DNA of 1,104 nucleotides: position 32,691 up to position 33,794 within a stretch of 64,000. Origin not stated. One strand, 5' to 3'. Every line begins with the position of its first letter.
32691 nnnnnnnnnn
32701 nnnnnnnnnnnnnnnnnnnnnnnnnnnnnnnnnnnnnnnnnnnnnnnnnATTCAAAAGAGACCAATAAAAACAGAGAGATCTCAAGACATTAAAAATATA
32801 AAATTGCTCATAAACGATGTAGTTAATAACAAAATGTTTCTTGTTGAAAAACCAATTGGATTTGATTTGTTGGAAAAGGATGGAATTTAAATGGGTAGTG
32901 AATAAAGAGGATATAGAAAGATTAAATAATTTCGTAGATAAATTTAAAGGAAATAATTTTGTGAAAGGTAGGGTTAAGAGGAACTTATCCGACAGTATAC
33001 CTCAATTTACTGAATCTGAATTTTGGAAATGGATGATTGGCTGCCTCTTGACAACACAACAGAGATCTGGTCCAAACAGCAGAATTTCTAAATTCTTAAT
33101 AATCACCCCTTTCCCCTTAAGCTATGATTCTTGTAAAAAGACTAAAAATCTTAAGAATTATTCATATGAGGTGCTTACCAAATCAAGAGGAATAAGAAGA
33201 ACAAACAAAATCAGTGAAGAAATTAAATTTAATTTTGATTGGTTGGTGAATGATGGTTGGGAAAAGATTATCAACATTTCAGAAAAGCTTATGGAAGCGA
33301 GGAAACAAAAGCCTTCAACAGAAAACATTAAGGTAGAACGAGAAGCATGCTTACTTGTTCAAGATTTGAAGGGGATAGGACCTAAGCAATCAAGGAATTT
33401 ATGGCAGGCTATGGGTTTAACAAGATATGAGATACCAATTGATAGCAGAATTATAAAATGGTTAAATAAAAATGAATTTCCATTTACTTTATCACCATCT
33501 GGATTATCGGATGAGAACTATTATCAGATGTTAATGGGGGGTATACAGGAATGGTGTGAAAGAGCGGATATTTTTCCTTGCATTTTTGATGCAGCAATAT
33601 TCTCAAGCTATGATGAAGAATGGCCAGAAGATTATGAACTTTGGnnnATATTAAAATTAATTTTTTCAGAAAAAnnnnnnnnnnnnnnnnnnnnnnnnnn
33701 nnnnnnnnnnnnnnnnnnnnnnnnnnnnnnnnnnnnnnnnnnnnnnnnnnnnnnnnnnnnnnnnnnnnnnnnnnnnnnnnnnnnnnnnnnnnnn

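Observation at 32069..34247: Co-directional Mrr-like nuclease, HhH-GPD glycosylase-like and HEPN-like (RNxxxH) genes: candidate modification-sensing defence module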

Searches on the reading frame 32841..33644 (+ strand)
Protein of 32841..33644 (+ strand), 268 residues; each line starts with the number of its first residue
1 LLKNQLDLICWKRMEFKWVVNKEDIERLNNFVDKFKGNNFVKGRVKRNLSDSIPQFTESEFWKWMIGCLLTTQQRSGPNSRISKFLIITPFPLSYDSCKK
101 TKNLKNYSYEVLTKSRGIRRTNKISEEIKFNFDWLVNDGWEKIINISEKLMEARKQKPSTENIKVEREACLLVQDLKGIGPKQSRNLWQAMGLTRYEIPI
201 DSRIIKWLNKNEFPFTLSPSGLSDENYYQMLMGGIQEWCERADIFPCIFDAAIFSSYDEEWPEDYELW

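Call 3: search_protein_families(library=pfam, proteins=[window:32841-33644:+], max_evalue=1)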
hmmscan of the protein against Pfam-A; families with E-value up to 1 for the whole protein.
window:32841-33644:+ (268 aa): 3 families
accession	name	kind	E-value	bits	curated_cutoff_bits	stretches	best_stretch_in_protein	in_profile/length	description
PF22175.2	Ogg-HhH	-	0.01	15.8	27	1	142-230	76-160/173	8-oxoguanine DNA glycosylase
PF01870.24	Hjc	-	0.035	14.5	21.1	1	13-47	49-83/93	Archaeal holliday junction resolvase (hjc)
PF14130.12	Cap4_nuclease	-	0.042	14.5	26.2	1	22-131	38-142/200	Cap4, dsDNA endonuclease domain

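Call 4: search_protein_families(library=padloc, proteins=[window:32841-33644:+], max_evalue=1)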
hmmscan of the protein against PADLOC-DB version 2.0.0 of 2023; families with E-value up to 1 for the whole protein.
window:32841-33644:+ (268 aa): 0 families

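Call 6: search_protein_families(library=ncbifam, proteins=[window:32841-33644:+], max_evalue=1)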
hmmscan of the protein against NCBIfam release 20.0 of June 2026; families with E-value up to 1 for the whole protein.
window:32841-33644:+ (268 aa): 0 families

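Call 7: search_protein_families(library=phrogs, proteins=[window:32841-33644:+], max_evalue=1)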
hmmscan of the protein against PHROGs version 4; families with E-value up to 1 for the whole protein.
window:32841-33644:+ (268 aa): 3 families
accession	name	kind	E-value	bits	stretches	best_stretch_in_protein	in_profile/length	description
phrog_5992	-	unknown function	0.071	14.3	0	3-47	3-47/75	-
phrog_17362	-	unknown function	0.076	14.4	0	13-35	17-39/75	-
phrog_33581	-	unknown function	0.12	13.5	1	136-157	32-52/60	-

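Call 8: search_solved_structures(query=window:32841-33644:+, max_evalue=10, show_alignments=2)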
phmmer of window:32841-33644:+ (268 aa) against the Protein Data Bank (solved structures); distinct sequences matched with E-value up to 10: 6.
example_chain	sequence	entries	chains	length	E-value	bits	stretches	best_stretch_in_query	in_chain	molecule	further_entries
4x2h_A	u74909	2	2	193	0.13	14.7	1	179-255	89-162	Putative mRNA export protein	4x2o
4wp5_A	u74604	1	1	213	0.16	14.4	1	179-255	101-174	mRNA export protein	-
2i0x_A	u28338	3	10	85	0.39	13.1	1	109-184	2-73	Hypothetical protein PF1117 | CRISPR-associated endoribonuclease Cas2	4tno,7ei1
4xm4_A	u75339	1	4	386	0.4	13.1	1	179-255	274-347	Mex67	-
6k8n_A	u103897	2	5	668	0.48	12.8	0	12-40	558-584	topoisomerase III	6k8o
1lbm_A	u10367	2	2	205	1.5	11.2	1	128-238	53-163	PHOSPHORIBOSYL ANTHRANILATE ISOMERASE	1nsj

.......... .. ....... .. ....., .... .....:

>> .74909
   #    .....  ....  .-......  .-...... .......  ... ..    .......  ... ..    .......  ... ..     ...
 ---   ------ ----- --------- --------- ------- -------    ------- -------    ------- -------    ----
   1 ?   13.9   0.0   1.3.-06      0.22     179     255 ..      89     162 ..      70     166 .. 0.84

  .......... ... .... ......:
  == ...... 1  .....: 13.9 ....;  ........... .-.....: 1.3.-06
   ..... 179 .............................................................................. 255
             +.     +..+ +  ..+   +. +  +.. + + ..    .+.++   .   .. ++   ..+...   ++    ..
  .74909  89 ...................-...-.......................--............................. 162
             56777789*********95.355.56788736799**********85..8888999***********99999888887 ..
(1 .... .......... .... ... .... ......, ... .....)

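Call 9: find_homologous_proteins(query=window:32841-33644:+, max_evalue=0.001)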
Query window:32841-33644:+ (268 aa): 1450 proteins with E <= 0.001 among 1791 candidates; the best 120 are listed.
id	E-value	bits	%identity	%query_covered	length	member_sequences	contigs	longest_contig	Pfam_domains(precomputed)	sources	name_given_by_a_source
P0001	1.1e-171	587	100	95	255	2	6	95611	-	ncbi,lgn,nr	ncbi:hypothetical protein HYV80_04605 [Candidatus Woesearchaeota archaeon]|nr:hypothetical protein [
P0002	4.3e-128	444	74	95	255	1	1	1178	-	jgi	-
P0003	7.8e-128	444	73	95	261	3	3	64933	-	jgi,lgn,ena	-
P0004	1.2e-125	436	73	95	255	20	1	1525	-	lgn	-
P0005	4.1e-125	435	72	95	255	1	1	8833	-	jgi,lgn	jgi:thermostable 8-oxoguanine DNA glycosylase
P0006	4.1e-122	425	69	95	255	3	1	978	-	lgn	-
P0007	2.6e-116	406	68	95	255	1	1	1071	-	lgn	-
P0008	2.8e-116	406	69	95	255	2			-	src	-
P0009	2.6e-113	396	65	95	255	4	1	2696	-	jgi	-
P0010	3.4e-113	396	65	95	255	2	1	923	-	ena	-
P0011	3.8e-112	392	65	95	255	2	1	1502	-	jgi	-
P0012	5.4e-107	375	62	95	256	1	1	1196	-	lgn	-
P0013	2.8e-100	353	60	95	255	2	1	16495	-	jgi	jgi:thermostable 8-oxoguanine DNA glycosylase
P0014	1.7e-96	341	56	96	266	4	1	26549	-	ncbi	-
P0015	5.0e-91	323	71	76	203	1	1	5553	-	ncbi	-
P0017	2.9e-88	314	55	95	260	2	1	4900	-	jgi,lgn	-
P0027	3.2e-78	281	50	95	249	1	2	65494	PF22175.3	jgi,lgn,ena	-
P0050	1.2e-75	272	48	95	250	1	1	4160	PF22175.3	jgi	jgi:hypothetical protein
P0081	5.8e-74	267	46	95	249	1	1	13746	PF22175.3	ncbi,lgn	ncbi:MAG: hypothetical protein ACE5IC_08435 [Candidatus Brocadiales bacterium]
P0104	1.0e-72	263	47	94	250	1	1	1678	PF22175.3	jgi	jgi:hypothetical protein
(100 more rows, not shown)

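Call 12: find_encoding_contigs(protein=P0003, flank=6000, max_places=3)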
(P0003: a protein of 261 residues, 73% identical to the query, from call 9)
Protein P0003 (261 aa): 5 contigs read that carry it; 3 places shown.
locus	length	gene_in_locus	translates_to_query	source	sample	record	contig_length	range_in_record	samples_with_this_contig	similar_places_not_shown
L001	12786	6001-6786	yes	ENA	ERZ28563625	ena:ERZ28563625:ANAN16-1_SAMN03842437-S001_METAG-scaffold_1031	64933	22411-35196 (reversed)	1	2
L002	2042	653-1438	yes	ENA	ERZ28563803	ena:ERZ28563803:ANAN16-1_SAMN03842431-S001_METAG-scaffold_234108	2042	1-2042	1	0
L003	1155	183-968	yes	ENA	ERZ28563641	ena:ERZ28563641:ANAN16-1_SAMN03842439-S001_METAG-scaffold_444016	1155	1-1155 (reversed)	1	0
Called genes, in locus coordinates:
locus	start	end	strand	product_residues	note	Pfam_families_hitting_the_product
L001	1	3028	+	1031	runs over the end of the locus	PF04313:HSDR_N, PF04851:ResIII, PF18766:SWI2_SNF2, PF22679:T1R_D3-like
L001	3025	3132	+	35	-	-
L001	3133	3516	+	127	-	-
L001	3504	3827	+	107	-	-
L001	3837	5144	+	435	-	PF06508:QueC (faint)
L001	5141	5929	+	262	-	PF20247:DUF6602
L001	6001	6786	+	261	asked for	-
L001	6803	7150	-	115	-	-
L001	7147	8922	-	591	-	PF00589:Phage_integrase, PF13240:Zn_Ribbon_1 (weak)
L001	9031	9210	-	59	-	-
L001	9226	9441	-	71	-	-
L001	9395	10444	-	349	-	-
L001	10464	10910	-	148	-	-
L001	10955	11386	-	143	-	PF01201:Ribosomal_S8e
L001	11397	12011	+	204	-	-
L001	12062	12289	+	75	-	PF01423:LSM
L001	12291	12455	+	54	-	PF01907:Ribosomal_L37e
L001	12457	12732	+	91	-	-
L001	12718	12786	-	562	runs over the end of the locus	PF13231:PMT_2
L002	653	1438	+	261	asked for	-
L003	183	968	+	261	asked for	-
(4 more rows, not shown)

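Call 13: find_encoding_contigs(protein=P0014, flank=6000, max_places=3)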
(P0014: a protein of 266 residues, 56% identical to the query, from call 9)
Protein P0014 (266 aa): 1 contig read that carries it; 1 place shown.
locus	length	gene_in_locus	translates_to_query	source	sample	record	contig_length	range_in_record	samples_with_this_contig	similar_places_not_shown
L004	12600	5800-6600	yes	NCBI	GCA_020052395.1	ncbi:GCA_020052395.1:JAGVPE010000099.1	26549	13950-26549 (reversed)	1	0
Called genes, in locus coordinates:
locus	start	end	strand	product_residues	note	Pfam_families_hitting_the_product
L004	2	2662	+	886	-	?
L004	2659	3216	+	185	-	-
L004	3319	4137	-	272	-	PF22945:LEM-3_GIY-YIG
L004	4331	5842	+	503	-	PF01930:Cas_Cas4 (faint), PF11074:DUF2779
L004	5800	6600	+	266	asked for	-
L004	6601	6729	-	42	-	-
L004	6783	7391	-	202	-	PF00702:Hydrolase, PF13419:HAD_2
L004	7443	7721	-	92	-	-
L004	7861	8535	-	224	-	-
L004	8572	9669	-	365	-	-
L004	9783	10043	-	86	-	PF25213:HVO_A0261_N, PF07381:EarA (faint), PF01022:HTH_5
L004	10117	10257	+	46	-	-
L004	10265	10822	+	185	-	-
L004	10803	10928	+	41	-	-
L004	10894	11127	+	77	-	PF21983:NikA-like (weak)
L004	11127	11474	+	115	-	PF21983:NikA-like (weak)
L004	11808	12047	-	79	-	-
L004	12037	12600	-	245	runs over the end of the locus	PF00106:adh_short, PF08659:KR, PF23441:SDR (faint), PF13561:adh_short_C2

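Call 14: find_encoding_contigs(protein=P0001, flank=8000, max_places=4)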
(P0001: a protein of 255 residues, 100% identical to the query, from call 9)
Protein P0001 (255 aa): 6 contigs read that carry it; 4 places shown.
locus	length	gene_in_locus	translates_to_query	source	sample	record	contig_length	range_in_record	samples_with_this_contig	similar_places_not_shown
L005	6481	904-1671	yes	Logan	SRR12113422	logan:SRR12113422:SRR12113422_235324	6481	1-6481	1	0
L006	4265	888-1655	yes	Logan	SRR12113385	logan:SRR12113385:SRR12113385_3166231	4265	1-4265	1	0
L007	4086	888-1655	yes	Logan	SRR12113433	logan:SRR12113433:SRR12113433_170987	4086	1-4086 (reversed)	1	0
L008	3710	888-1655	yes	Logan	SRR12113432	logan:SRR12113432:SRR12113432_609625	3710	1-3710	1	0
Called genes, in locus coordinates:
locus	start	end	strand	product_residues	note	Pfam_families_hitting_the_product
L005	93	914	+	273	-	PF04471:Mrr_cat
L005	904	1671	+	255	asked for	-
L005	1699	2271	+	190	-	-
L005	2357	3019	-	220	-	-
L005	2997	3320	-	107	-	-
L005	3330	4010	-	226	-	-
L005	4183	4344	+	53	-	-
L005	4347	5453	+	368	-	-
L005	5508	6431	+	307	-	-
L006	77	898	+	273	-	PF04471:Mrr_cat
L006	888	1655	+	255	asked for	-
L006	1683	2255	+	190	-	-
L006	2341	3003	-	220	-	-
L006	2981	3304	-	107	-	-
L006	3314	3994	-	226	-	-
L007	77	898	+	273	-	PF04471:Mrr_cat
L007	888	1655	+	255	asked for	-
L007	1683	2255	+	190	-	-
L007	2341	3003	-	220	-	-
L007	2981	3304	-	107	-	-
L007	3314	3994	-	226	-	-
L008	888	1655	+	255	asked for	-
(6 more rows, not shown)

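Call 22: find_related_loci(query=A1, collection=genome_contigs, flank=6000)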
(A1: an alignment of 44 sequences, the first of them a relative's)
Query A1 (255 aa) in genome_contigs; peptide patterns used: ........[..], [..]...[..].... (x = any residue, [..] = any of these).
163 stretches matched a pattern; 149 encode a relative of the query (tblastn E <= 1e-3); the best 80 are kept; 80 distinct loci.
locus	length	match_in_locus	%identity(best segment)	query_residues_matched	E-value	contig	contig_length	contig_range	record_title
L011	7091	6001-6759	65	1-254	5e-108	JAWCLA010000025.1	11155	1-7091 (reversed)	MAG: Candidatus Aenigmatarchaeota archaeon isolate JZ-2_201705_bins_163 JZ-2_201705_bins_163_scaffold_25, whole genome s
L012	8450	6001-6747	49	1-255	2e-82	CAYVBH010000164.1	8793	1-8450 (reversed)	MAG TPA_asm: uncultured Bacteroidales bacterium isolate SRP192927_co7_5 genome assembly, contig: NODE_17053_length_8793_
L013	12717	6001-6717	51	18-255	3e-81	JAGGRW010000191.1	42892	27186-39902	MAG: Methanosarcinales archaeon isolate AUK006 PB_MANV_006_c_000000000072, whole genome shotgun sequence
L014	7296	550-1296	48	1-255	4e-80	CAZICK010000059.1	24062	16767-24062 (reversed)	MAG TPA_asm: uncultured Pirellulales bacterium isolate binchicken_co234_319 genome assembly, contig: NODE_984_length_240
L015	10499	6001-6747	45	1-255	4e-80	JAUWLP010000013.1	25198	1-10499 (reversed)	MAG: Desulfobacteraceae bacterium isolate CSMAG_2375 CSMAG_2375_k141_943186_length_25198_cov_17.9851, whole genome shotg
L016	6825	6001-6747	46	1-255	2e-79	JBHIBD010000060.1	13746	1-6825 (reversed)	MAG: Candidatus Brocadiales bacterium isolate K_2_bin.28 NODE_2290_length_13746_cov_11.980498, whole genome shotgun sequ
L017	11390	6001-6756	45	1-250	2e-77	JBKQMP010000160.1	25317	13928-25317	MAG: Dissulfurispiraceae bacterium isolate LABRr1A1B1C__bin_2 LABRr1A1B1C_000000252714, whole genome shotgun sequence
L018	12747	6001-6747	46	1-255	1e-77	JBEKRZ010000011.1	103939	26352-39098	MAG: Smithella sp. isolate SPRUCE 522 SPRUCE_522_11, whole genome shotgun sequence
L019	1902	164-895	49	1-250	1e-80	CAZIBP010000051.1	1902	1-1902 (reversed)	MAG TPA_asm: uncultured Pseudomonadales bacterium isolate SRP093185_co1_41 genome assembly, contig: NODE_43394_length_19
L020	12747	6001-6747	47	1-255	1e-77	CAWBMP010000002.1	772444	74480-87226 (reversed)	MAG: Nitrospirota bacterium isolate MFD01476.bin.1.234 genome assembly, contig: contig_51554, whole genome shotgun seque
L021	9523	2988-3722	51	7-248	2e-77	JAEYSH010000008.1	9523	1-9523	MAG: Methanobacteriota archaeon isolate OH_CBB_89 k127_1883171, whole genome shotgun sequence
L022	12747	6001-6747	48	1-255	3e-76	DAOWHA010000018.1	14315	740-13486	MAG TPA_asm: bacterium isolate CSMAG_2005 CSMAG_2005_k141_1535716_length_14315_cov_10.0000, whole genome shotgun sequenc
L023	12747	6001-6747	45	1-255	2e-75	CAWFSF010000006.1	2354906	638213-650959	MAG: Nitrospirota bacterium isolate MFD00905.bin.2.216 genome assembly, contig: contig_8104, whole genome shotgun sequen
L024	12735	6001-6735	48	1-251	2e-75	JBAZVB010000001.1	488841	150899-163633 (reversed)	MAG: Patescibacteria group bacterium isolate SO_2017_GW1_242 NODE_120_length_488841_cov_3.348392_OW334_2017, whole genom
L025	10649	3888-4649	45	1-253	7e-74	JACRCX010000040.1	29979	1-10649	MAG: Deltaproteobacteria bacterium isolate NC_groundwater_1657_Pr3_B-0.1um_71_34 SR-2_scaffold_141_708103, whole genome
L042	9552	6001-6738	44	1-251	6e-67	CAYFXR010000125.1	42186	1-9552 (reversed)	MAG TPA_asm: uncultured Nitrospiraceae bacterium isolate ERP108616_co1_67 genome assembly, contig: k119_689659, whole ge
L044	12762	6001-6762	43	1-255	2e-66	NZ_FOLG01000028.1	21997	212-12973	Tropicimonas isoalkanivorans strain DSM 19548, whole genome shotgun sequence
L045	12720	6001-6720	41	1-245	1e-65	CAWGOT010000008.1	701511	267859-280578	MAG: uncultured Planctomycetia bacterium isolate MFD05580.bin.2.48 genome assembly, contig: contig_30070, whole genome s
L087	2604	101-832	42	1-251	8e-59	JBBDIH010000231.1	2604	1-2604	MAG: Candidatus Paceibacterota bacterium isolate LejiaA_33_15 Lejia_A_52280_length_2604_cov_6, whole genome shotgun sequ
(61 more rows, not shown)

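Call 30: search_protein_families(library=pfam, alignment_id=A2, max_evalue=0.00001)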
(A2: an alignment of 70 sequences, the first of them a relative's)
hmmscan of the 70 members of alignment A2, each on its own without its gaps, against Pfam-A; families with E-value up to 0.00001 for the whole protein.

A. member 1, L001:5141-5926:+ (262 aa): 1 family
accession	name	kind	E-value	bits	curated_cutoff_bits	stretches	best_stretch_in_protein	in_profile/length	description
PF20247.3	DUF6602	-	4.2e-29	101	27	1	20-124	2-104/104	Domain of unknown function (DUF6602)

B. families by the number of members that match (of 70 scanned): 70 families (the first 25 are shown)
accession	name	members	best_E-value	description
PF00591.27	Glycos_transf_3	2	6.5e-80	Glycosyl transferase family, a/b domain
PF13391.12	HNH_2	2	1e-13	HNH endonuclease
PF02885.22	Glycos_trans_3N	2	4.4e-11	Glycosyl transferase family, helical bundle domain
PF01432.26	Peptidase_M3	1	2.4e-142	Peptidase family M3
PF17392.7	Urocanase_C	1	3e-90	Urocanase C-terminal domain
PF02618.21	YceG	1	2.8e-81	YceG-like family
PF01175.24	Urocanase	1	3.5e-79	Urocanase Rossmann-like domain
PF00198.28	2-oxoacid_dh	1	1.4e-78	2-oxoacid dehydrogenases acyltransferase (catalytic domain)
PF02646.22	RmuC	1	5.9e-71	RmuC family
PF18766.7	SWI2_SNF2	1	3.7e-70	SWI2/SNF2 ATPase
PF17391.7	Urocanase_N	1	3.9e-53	Urocanase N-terminal domain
PF13811.11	DUF4186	1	1e-48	Domain of unknown function (DUF4186)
PF00795.27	CN_hydrolase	1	9.2e-46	Carbon-nitrogen hydrolase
PF11074.14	DUF2779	1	1.1e-41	Domain of unknown function(DUF2779)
PF10117.15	McrBC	1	4.4e-35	McrBC 5-methylcytosine restriction system component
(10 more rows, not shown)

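Call 31: search_protein_families(library=pfam, alignment_id=A3, max_evalue=0.00001)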
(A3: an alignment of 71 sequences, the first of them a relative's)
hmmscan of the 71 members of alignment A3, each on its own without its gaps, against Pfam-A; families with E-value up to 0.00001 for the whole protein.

A. member 1, L001:6803-7147:- (114 aa): 0 families

B. families by the number of members that match (of 71 scanned): 64 families (the first 25 are shown)
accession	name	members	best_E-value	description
PF11074.14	DUF2779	2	1.2e-46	Domain of unknown function(DUF2779)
PF18753.6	Nmad2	2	9.6e-31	Nucleotide modification associated domain 2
PF22187.2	DUF6946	2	1.1e-22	Domain of unknown function (DUF6946)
PF23872.1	DUF7227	1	1.3e-92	Domain of unknown function (DUF7227)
PF01554.23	MatE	1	9.7e-62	MatE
PF11975.13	Glyco_hydro_4C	1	2.4e-53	Family 4 glycosyl hydrolase C-terminal domain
PF00160.26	Pro_isomerase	1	3.7e-52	Cyclophilin type peptidyl-prolyl cis-trans isomerase/CLD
PF19864.5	Radical_SAM_N2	1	2.1e-50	Radical SAM proteins, N-terminal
PF02056.22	Glyco_hydro_4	1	1.3e-49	Family 4 glycosyl hydrolase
PF00464.25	SHMT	1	7.9e-46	Serine hydroxymethyltransferase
PF04229.20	GrpB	1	8.2e-45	GrpB protein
PF14023.12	Bestrophin-like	1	3.4e-36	Bestrophin-like domain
PF03104.25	DNA_pol_B_exo1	1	1.2e-33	DNA polymerase family B, exonuclease domain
PF00136.26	DNA_pol_B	1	2.6e-33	DNA polymerase family B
PF13175.12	AAA_15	1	1.6e-31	AAA ATPase domain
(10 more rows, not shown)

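Call 32: predict_structure(alignment_id=A1)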
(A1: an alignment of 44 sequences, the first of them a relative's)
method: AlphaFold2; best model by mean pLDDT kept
length: 255 residues; sequences in the alignment: 44
mean_pLDDT: 92.7   pTM: 0.90
mean pLDDT of the five models: 92.7, 92.7, 92.2, 91.5, 91.3
residues with pLDDT >= 90: 201; 70-90: 47; 50-70: 7; < 50: 0
segments of 3 or more residues with pLDDT < 50: none
pLDDT, mean of each block of 10 residues (from residue 1): 87 97 93 92 96 92 83 92 97 98 92 98 98 98 92 98 95 96 95 92 88 92 96 97 80 62
secondary structure, 60 per line:
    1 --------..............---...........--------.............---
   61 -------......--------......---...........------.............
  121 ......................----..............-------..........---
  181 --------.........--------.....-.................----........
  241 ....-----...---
elements in order: H9-22 H26-36 H45-57 H68-73 H82-87 H91-101 H108-142 H147-160 H168-177 H189-197 H206-210 H212-228 H233-244
